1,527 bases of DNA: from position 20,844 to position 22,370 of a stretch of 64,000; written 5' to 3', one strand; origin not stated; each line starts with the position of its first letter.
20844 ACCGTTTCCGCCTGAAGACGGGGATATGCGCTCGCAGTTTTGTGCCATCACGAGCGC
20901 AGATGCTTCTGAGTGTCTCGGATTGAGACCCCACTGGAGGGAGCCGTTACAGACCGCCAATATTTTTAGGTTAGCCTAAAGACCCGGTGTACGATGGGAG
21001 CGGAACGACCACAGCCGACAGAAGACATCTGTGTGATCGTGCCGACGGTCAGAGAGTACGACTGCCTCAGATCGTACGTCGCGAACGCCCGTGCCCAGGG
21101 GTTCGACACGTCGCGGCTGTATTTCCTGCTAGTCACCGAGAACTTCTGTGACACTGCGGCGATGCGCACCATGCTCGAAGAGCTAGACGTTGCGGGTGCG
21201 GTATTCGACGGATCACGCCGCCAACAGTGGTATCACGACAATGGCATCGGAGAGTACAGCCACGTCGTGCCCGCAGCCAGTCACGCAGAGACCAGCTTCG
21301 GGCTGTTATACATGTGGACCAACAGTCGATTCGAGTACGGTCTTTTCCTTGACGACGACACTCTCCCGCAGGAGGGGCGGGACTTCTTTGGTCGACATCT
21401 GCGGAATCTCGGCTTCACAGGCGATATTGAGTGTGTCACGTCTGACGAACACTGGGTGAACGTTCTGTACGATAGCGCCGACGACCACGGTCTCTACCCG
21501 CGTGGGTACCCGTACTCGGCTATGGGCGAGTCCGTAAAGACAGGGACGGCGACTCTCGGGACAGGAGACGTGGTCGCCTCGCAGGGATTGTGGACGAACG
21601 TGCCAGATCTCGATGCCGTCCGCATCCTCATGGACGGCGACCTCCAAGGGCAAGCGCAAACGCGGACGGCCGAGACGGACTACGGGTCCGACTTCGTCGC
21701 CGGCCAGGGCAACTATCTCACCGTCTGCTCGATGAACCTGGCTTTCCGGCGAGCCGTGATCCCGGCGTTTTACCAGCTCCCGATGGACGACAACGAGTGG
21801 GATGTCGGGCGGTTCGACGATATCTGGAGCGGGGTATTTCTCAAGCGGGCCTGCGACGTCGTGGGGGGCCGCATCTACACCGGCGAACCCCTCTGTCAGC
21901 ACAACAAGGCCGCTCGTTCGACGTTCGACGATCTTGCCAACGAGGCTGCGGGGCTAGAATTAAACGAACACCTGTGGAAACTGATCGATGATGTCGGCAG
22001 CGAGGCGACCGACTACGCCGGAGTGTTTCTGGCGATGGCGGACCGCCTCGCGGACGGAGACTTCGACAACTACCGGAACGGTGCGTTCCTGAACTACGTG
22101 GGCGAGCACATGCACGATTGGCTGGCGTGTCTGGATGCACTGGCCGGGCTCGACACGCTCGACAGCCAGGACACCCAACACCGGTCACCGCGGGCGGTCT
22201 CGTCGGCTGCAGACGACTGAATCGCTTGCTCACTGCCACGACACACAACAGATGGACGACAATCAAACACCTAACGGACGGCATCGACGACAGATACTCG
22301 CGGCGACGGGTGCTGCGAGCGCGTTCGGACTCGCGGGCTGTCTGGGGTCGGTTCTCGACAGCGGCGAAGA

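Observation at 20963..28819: Shared promoter palindrome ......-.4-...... (iron-box-like) defines a putative seven-gene regulon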

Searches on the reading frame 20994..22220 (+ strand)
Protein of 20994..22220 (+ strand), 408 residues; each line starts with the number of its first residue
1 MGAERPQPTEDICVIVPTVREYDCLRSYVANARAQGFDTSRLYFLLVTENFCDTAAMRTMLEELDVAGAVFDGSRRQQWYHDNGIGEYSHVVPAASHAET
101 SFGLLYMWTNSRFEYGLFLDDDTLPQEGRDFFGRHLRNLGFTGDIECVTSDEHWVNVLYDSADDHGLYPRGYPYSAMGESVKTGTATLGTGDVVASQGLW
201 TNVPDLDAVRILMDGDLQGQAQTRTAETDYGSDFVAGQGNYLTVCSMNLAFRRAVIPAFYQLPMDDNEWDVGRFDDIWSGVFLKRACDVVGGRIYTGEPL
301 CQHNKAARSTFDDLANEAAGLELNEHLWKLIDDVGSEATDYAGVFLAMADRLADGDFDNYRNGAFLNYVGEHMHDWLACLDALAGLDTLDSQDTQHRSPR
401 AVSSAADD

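Call 9: search_protein_families(library=pfam, proteins=[window:20994-22220:+])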
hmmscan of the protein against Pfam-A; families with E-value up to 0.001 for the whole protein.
window:20994-22220:+ (408 aa): 1 family
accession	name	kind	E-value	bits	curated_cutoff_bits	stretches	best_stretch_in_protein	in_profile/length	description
PF03214.19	RGP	-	7.2e-17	62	23.8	1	112-379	88-336/342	Reversibly glycosylated polypeptide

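Call 13: find_encoding_contigs(protein=window:20994-22220:+, flank=10000, max_places=10)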
Protein window:20994-22220:+ (408 aa): no gene with exactly this product is on record in the collection.

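Call 14: find_homologous_proteins(query=window:20994-22220:+, max_evalue=1e-20)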
Query window:20994-22220:+ (408 aa): 1483 proteins with E <= 1e-20 among 8000 candidates; the best 120 are listed.
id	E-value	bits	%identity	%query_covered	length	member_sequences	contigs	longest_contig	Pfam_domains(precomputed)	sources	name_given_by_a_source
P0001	9.7e-278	939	98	100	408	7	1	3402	PF03214.20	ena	-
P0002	2.4e-210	717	78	95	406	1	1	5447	PF03214.20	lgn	-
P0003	5.4e-209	712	76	99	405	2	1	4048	PF03214.20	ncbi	-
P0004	4.4e-201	686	76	92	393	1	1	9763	PF03214.20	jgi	jgi:hypothetical protein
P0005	2.6e-200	684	75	94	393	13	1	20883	PF03214.20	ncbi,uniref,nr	ncbi:hypothetical protein [Halorubrum kocurii]|uniref:Alpha-1,4-glucan-protein synthase, UDP-forming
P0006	6.9e-200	682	75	94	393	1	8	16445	PF03214.20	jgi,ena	jgi:hypothetical protein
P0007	1.4e-199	681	76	91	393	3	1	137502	PF03214.20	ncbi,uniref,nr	ncbi:hypothetical protein [Halorubrum lipolyticum]|uniref:Alpha-1,4-glucan-protein synthase, UDP-for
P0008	8.1e-199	679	75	93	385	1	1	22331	PF03214.20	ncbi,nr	ncbi:alpha-1 4-glucan-protein synthase [Halobacteriales archaeon SW_10_66_29]|nr:MAG: alpha-1 4-gluc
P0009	1.0e-198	679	75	94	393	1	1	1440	PF03214.20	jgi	-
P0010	1.2e-198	678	77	91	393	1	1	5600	PF03214.20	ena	-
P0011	2.1e-198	678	72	94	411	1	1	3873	PF03214.20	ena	-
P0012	3.7e-198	677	73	98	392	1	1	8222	PF03214.20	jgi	-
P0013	8.4e-198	676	74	93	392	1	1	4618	PF03214.20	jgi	-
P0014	9.6e-198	675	76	91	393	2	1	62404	PF03214.20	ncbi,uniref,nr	ncbi:alpha-1 4-glucan-protein synthase [Natronomonas sp.]|uniref:alpha-1 4-glucan-protein synthase n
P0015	2.5e-197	674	73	93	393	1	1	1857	PF03214.20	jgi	-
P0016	2.5e-197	674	74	94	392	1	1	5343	PF03214.20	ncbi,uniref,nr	ncbi:alpha-1 4-glucan-protein synthase [Halorubrum sp. CBA1125]|uniref:alpha-1 4-glucan-protein synt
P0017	2.6e-197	674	75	92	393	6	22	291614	PF03214.20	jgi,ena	jgi:hypothetical protein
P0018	3.2e-197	674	77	91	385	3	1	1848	PF03214.20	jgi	jgi:hypothetical protein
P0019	4.0e-197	673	75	92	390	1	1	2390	PF03214.20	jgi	jgi:hypothetical protein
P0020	4.9e-197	673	74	94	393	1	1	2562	PF03214.20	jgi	jgi:hypothetical protein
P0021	5.9e-197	673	74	93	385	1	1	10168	PF03214.20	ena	-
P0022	1.5e-196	671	72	98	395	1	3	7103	PF03214.20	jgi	jgi:hypothetical protein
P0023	1.7e-196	671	75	93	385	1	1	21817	PF03214.20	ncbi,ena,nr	ncbi:alpha-1 4-glucan-protein synthase [Halobacteriales archaeon QH_10_65_19]|nr:MAG: alpha-1 4-gluc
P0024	2.5e-196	671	74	93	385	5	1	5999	PF03214.20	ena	-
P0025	5.3e-196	670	75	93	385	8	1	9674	PF03214.20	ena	-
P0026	6.2e-196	669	73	93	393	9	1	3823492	PF03214.20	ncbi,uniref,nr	ncbi:alpha-1 4-glucan-protein synthase [Haloterrigena alkaliphila]|uniref:Alpha-1 4-glucan-protein s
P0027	7.9e-196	669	73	94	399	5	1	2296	PF03214.20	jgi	jgi:hypothetical protein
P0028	8.6e-196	669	74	91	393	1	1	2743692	PF03214.20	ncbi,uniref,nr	ncbi:alpha-1 4-glucan-protein synthase [Halorubrum sp. PV6]|uniref:alpha-1 4-glucan-protein synthase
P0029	8.8e-196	669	74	91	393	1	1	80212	PF03214.20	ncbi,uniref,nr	ncbi:alpha-1 4-glucan-protein synthase [Halorubrum sp. SD683]|uniref:alpha-1 4-glucan-protein syntha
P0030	1.3e-195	668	74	91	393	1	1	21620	PF03214.20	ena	-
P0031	1.8e-195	668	72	92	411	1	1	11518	PF03214.20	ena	-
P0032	1.8e-195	668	75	91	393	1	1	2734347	PF03214.20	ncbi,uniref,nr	ncbi:alpha-1 4-glucan-protein synthase [Halorubrum halophilum]|uniref:alpha-1 4-glucan-protein synth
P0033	1.9e-195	668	72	94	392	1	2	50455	PF03214.20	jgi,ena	-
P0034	2.2e-195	668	75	91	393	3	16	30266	PF03214.20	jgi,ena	jgi:hypothetical protein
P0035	2.2e-195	668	73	94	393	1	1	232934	PF03214.20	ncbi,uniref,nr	ncbi:alpha-1 4-glucan-protein synthase [Halorubrum yunnanense]|uniref:Alpha-1 4-glucan-protein synth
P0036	2.4e-195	667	72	94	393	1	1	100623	PF03214.20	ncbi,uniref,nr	ncbi:alpha-1 4-glucan-protein synthase [Halorubrum sp. 48-1-W]|uniref:alpha-1 4-glucan-protein synth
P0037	3.5e-195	667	74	92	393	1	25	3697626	PF03214.20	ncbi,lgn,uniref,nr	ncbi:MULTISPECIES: hypothetical protein [unclassified Natrinema]|uniref:hypothetical protein n=1 Tax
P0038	3.7e-195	667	74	93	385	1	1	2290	PF03214.20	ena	-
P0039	4.5e-195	667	73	94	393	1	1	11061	PF03214.20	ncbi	-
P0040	5.8e-195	666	72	94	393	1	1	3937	PF03214.20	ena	-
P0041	6.2e-195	666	74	91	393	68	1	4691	PF03214.20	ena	-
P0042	7.6e-195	666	73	93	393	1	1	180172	PF03214.20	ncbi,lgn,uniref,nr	ncbi:hypothetical protein C470_08101 [Halorubrum distributum JCM 13561]|uniref:Alpha-1,4-glucan-prot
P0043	8.1e-195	666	74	91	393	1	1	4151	PF03214.20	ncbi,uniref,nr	ncbi:alpha-1 4-glucan-protein synthase [Halorubrum sp. SP9]|uniref:alpha-1 4-glucan-protein synthase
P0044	1.1e-194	665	74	92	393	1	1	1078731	PF03214.20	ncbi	-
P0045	1.2e-194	665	74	91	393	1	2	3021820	PF03214.20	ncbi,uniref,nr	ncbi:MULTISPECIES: hypothetical protein [Halorubrum]|uniref:Alpha-1 4-glucan-protein synthase n=1 Ta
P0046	1.5e-194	665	74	92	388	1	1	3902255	PF03214.20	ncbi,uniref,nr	ncbi:alpha-1 4-glucan-protein synthase [Natrinema sp. SYSU A 869]|uniref:alpha-1 4-glucan-protein sy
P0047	1.6e-194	665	73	93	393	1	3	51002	PF03214.20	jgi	jgi:hypothetical protein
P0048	1.8e-194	665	73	92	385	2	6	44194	PF03214.20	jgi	jgi:hypothetical protein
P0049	2.4e-194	664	73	94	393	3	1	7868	PF03214.20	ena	-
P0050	2.5e-194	664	75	91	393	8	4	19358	PF03214.20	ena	-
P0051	2.8e-194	664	74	92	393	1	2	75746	PF03214.20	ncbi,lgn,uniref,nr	ncbi:alpha-1,4-glucan-protein synthase [Natrinema gari]|uniref:Alpha-1,4-glucan-protein synthase, UD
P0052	3.0e-194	664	73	93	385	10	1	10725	PF03214.20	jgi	-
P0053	3.3e-194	664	72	94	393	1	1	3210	PF03214.20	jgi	-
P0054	3.3e-194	664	72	94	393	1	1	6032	PF03214.20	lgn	-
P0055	3.5e-194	664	74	91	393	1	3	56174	PF03214.20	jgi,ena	-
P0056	3.7e-194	664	74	91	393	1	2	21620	PF03214.20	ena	-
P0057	3.8e-194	664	74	92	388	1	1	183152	PF03214.20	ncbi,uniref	ncbi:alpha-1 4-glucan-protein synthase [Halovenus halobia]|uniref:alpha-1 4-glucan-protein synthase 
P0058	4.1e-194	663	72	94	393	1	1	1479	PF03214.20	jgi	jgi:hypothetical protein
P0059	4.5e-194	663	72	94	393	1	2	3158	PF03214.20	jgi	jgi:hypothetical protein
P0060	4.6e-194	663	74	91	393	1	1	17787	PF03214.20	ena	-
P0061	5.3e-194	663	74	92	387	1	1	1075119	PF03214.20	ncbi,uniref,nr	ncbi:alpha-1 4-glucan-protein synthase [Halovenus sp. WSH3]|uniref:Alpha-1 4-glucan-protein synthase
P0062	5.7e-194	663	74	92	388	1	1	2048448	PF03214.20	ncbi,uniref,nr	ncbi:alpha-1 4-glucan-protein synthase [Natrinema amylolyticum]|uniref:alpha-1 4-glucan-protein synt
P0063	5.9e-194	663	74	91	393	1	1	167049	PF03214.20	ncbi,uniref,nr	ncbi:alpha-1 4-glucan-protein synthase [Halorubrum halophilum]|uniref:alpha-1 4-glucan-protein synth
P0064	8.4e-194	662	74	91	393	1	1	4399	PF03214.20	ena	-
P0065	9.0e-194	662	72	93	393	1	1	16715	PF03214.20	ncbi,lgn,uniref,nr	ncbi:hypothetical protein [Halorubrum distributum]|uniref:Alpha-1,4-glucan-protein synthase, UDP-for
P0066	9.0e-194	662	72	93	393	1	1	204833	PF03214.20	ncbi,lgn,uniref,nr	ncbi:alpha-1 4-glucan-protein synthase [Halorubrum distributum]|uniref:Alpha-1 4-glucan-protein synt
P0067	9.4e-194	662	73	91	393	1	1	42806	PF03214.20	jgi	-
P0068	1.1e-193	662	74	91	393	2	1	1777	PF03214.20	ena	-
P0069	1.1e-193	662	74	93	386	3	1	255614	PF03214.20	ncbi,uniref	ncbi:alpha-1 4-glucan-protein synthase [Halovenus sp. HT40]|uniref:alpha-1 4-glucan-protein synthase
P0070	1.2e-193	662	73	92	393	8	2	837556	PF03214.20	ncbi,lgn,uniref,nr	ncbi:alpha-1,4-glucan-protein synthase [Natrinema altunense]|uniref:Alpha-1,4-glucan-protein synthas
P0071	1.3e-193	662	72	94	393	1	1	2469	PF03214.20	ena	-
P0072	1.6e-193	661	73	91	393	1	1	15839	PF03214.20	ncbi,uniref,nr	ncbi:alpha-1 4-glucan-protein synthase [Halorubrum sp. GN11_10-6_MGM]|uniref:alpha-1 4-glucan-protei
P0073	1.7e-193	661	75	91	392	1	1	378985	PF03214.20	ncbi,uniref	ncbi:alpha-1 4-glucan-protein synthase [Natronoarchaeum sp. GCM10025703]|uniref:alpha-1 4-glucan-pro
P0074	1.8e-193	661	72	94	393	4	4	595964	PF03214.20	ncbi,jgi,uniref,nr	ncbi:alpha-1 4-glucan-protein synthase [Halorubrum salinum]|uniref:alpha-1 4-glucan-protein synthase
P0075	1.9e-193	661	73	93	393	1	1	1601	PF03214.20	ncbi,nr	ncbi:alpha-1 4-glucan-protein synthase [Halorubrum distributum]|nr:alpha-1 4-glucan-protein synthase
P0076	2.3e-193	661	74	91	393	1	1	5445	PF03214.20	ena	-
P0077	2.3e-193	661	72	93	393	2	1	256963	PF03214.20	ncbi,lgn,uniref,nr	ncbi:hypothetical protein [Halorubrum distributum]|uniref:Alpha-1,4-glucan-protein synthase, UDP-for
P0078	2.4e-193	661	74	92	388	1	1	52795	PF03214.20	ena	-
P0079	2.5e-193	661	72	93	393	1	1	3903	PF03214.20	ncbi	-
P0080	2.6e-193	661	72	93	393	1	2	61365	PF03214.20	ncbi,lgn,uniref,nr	ncbi:hypothetical protein C465_12698 [Halorubrum distributum JCM 9100]|uniref:Alpha-1,4-glucan-prote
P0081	2.7e-193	661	72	95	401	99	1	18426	PF03214.20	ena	-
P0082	2.7e-193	661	72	93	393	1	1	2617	PF03214.20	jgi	-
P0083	2.8e-193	661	71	94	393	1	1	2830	PF03214.20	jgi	-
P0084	3.0e-193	661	72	94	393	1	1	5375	PF03214.20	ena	-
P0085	3.1e-193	661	73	93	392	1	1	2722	PF03214.20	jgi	-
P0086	3.2e-193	660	74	92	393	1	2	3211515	PF03214.20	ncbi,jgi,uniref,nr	ncbi:alpha-1 4-glucan-protein synthase [Halorubrum salipaludis]|uniref:Alpha-1 4-glucan-protein synt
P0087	3.4e-193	660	73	92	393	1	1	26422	PF03214.20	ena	-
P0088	3.5e-193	660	71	94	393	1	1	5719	PF03214.20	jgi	-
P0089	3.5e-193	660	73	92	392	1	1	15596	PF03214.20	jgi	-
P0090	3.8e-193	660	72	93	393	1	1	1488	PF03214.20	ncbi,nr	ncbi:alpha-1 4-glucan-protein synthase [Halorubrum sp. C3]|nr:alpha-1 4-glucan-protein synthase [Hal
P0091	3.9e-193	660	73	93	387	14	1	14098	PF03214.20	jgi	jgi:hypothetical protein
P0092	4.2e-193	660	72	93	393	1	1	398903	PF03214.20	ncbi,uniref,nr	ncbi:alpha-1 4-glucan-protein synthase [Halorubrum distributum]|uniref:alpha-1 4-glucan-protein synt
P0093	5.1e-193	660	74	92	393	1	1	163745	PF03214.20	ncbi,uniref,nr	ncbi:alpha-1 4-glucan-protein synthase [Halalkalirubrum salinum]|uniref:alpha-1 4-glucan-protein syn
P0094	6.0e-193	660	72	94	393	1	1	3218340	PF03214.20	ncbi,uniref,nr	ncbi:alpha-1 4-glucan-protein synthase [Halorubrum sp. CBA1229]|uniref:alpha-1 4-glucan-protein synt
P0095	6.2e-193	660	74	93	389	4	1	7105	PF03214.20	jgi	-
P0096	7.3e-193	659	74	91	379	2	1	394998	PF03214.20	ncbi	-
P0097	8.4e-193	659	72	93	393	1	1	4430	PF03214.20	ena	-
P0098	8.4e-193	659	73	92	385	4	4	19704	PF03214.20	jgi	jgi:hypothetical protein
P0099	1.1e-192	659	72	98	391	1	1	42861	PF03214.20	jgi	-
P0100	1.3e-192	659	73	93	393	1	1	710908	PF03214.20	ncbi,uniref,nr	ncbi:alpha-1 4-glucan-protein synthase [Natrinema sp. 1APR25-10V2]|uniref:alpha-1 4-glucan-protein s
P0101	1.5e-192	658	72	94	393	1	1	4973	PF03214.20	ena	-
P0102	1.6e-192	658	73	95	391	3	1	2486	PF03214.20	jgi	jgi:hypothetical protein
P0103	1.9e-192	658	74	92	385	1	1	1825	PF03214.20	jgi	-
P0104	1.9e-192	658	73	94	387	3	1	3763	PF03214.20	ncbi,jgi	ncbi:MAG: hypothetical protein ACI8TL_001735 [Natronomonas sp.]|jgi:hypothetical protein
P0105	2.1e-192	658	73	91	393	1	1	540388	PF03214.20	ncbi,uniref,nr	ncbi:alpha-1 4-glucan-protein synthase [Halorubrum sp. CSM-61]|uniref:alpha-1 4-glucan-protein synth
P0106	3.1e-192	657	72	95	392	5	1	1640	PF03214.20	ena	-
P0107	3.2e-192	657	74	93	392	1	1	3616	PF03214.20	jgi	jgi:hypothetical protein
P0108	3.4e-192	657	75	92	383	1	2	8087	PF03214.20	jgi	jgi:hypothetical protein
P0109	3.5e-192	657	72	92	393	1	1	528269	PF03214.20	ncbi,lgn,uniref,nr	ncbi:alpha-1 4-glucan-protein synthase [Halorubrum cibi]|uniref:Reversibly glycosylated polypeptide 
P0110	4.2e-192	657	71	92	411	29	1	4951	PF03214.20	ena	-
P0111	4.7e-192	657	71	94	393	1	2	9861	PF03214.20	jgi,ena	-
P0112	5.3e-192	656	73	92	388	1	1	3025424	PF03214.20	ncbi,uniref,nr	ncbi:alpha-1 4-glucan-protein synthase [Halopiger goleimassiliensis]|uniref:alpha-1 4-glucan-protein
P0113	5.7e-192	656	73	91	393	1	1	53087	PF03214.20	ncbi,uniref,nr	ncbi:hypothetical protein C464_00714 [Halorubrum coriense DSM 10284]|uniref:Alpha-1,4-glucan-protein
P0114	5.8e-192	656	73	91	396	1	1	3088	PF03214.20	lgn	-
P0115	5.9e-192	656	72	93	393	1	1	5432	PF03214.20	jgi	-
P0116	5.9e-192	656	72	93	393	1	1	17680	PF03214.20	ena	-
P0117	6.0e-192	656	73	93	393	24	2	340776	PF03214.20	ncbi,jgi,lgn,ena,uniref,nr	ncbi:alpha-1 4-glucan-protein synthase [Natrinema hispanicum]|uniref:Reversibly glycosylated polypep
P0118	6.6e-192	656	71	94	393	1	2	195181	PF03214.20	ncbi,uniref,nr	ncbi:alpha-1 4-glucan-protein synthase [Halorubrum rutilum]|uniref:Alpha-1 4-glucan-protein synthase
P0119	8.1e-192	656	73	92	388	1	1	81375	PF03214.20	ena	-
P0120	8.7e-192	656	74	92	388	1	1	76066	PF03214.20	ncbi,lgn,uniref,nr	ncbi:alpha-1,4-glucan-protein synthase [Natronococcus jeotgali]|uniref:Alpha-1,4-glucan-protein synt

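Call 15: find_encoding_contigs(protein=P0007, flank=10000, max_places=3)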
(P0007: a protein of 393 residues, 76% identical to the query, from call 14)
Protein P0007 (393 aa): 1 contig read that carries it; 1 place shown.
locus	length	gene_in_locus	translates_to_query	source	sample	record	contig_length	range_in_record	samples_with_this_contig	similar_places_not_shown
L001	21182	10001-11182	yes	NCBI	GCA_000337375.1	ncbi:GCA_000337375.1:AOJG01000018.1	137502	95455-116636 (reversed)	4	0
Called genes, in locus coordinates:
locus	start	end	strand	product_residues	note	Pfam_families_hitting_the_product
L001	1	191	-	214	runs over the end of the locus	PF01081:Aldolase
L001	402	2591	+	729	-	PF00009:GTP_EFTU, PF22042:EF-G_D2, PF03144:GTP_EFTU_D2, PF14492:EFG_III, PF03764:EFG_IV, PF00679:EFG_C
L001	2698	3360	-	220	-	-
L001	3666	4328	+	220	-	PF01842:ACT (faint), PF26798:ACT_10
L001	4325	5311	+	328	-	PF00742:Homoserine_dh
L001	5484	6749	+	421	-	PF00009:GTP_EFTU, PF01926:MMR_HSR1 (faint), PF03144:GTP_EFTU_D2, PF03143:GTP_EFTU_D3, PF22594:GTP-eEF1A_C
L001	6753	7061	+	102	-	PF00338:Ribosomal_S10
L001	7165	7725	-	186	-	PF01694:Rhomboid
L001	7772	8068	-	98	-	PF25921:DUF7967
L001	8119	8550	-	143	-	-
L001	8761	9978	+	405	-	PF03706:LPG_synthase_TM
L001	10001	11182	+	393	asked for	PF03214:RGP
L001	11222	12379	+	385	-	PF13531:SBP_bac_11 (faint), PF13416:SBP_bac_8 (weak), PF13343:SBP_bac_6 (faint)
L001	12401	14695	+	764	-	PF13231:PMT_2, PF25230:DUF7846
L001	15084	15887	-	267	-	PF00535:Glycos_transf_2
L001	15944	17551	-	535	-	PF01494:FAD_binding_3 (faint), PF00890:FAD_binding_2 (faint), PF00732:GMC_oxred_N, PF01266:DAO (weak), PF05199:GMC_oxred_C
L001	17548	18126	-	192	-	PF13618:Gluconate_2-dh3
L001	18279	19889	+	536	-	PF00528:BPD_transp_1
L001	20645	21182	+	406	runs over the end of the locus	PF00750:tRNA-synt_1d, PF05746:DALR_1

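Call 16: find_encoding_contigs(protein=P0026, flank=10000, max_places=3)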
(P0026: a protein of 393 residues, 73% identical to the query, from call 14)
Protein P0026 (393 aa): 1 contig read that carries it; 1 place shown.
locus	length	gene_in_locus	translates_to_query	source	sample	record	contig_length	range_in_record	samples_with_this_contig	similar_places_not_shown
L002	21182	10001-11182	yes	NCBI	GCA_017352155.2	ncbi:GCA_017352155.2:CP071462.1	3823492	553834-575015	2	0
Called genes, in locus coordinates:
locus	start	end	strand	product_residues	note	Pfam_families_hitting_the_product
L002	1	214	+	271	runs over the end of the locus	PF14520:HHH_5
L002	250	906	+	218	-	PF00149:Metallophos, PF12850:Metallophos_2 (weak)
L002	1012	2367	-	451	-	PF03951:Gln-synt_N, PF00120:Gln-synt_C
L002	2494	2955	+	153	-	PF13404:HTH_AsnC-type (weak), PF13412:HTH_24, PF25212:HVO_A0114 (weak), PF01022:HTH_5, PF08279:HTH_11 (weak), PF12840:HTH_20 (weak), PF01037:AsnC_trans_reg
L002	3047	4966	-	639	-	PF00664:ABC_membrane, PF00005:ABC_tran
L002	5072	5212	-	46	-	-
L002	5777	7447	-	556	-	PF00118:Cpn60_TCP1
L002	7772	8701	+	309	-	PF00106:adh_short (faint), PF01073:3Beta_HSD, PF01370:Epimerase, PF02719:Polysacc_synt_2, PF04321:RmlD_sub_bind, PF16363:GDP_Man_Dehyd, PF13460:NAD_binding_10, PF07993:NAD_binding_4 (weak)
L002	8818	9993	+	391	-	PF03706:LPG_synthase_TM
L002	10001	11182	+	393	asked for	PF03214:RGP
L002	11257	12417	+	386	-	PF01547:SBP_bac_1, PF13416:SBP_bac_8, PF13343:SBP_bac_6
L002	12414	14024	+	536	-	PF00528:BPD_transp_1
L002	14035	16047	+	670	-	PF13231:PMT_2, PF25230:DUF7846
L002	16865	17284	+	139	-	PF07885:Ion_trans_2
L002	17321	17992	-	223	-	PF00535:Glycos_transf_2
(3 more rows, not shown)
